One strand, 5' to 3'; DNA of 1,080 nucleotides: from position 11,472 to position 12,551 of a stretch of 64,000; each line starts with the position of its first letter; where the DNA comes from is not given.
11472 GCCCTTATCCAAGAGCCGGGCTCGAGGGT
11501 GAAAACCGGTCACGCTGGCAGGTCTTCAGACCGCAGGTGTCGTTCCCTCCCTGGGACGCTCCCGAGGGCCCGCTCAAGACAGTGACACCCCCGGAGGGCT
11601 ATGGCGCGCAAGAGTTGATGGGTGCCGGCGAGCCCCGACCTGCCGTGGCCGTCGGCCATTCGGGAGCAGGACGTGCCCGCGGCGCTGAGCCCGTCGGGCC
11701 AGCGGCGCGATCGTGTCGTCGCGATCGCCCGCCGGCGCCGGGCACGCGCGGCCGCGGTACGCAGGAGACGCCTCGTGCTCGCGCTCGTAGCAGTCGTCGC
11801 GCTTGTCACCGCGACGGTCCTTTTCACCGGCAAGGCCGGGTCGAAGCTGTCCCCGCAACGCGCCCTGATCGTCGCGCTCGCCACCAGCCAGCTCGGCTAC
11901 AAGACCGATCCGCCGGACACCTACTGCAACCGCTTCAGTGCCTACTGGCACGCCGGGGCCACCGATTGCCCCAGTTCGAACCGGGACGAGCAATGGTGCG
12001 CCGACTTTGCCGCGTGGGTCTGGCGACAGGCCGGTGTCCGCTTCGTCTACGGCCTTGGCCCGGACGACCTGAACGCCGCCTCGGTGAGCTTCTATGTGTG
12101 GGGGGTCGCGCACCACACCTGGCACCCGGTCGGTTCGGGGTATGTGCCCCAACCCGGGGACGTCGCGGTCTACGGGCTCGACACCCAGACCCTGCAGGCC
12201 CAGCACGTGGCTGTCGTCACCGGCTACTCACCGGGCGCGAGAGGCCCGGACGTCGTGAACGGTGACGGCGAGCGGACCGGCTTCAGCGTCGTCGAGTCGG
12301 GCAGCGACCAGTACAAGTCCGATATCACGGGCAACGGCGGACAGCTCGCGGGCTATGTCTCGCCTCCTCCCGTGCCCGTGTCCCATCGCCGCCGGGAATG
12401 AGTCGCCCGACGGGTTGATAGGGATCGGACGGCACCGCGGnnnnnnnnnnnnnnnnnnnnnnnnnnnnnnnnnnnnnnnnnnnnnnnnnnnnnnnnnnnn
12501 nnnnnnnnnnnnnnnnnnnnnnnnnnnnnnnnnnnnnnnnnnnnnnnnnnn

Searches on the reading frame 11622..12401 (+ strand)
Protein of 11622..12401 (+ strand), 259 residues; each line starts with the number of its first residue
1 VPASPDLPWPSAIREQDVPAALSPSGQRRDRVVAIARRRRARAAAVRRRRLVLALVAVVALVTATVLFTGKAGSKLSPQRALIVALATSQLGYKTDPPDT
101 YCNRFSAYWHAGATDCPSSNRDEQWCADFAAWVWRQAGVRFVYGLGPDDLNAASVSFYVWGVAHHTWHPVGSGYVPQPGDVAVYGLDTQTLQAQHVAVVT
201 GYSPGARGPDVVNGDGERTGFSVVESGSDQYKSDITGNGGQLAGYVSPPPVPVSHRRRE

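Call 56: search_protein_families(library=pfam, proteins=[window:11622-12401:+], max_evalue=0.00001)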
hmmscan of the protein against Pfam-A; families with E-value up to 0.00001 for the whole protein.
window:11622-12401:+ (259 aa): 1 family
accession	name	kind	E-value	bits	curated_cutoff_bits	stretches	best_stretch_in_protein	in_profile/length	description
PF05257.22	CHAP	-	1.3e-07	32.5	26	1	122-202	5-69/81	CHAP domain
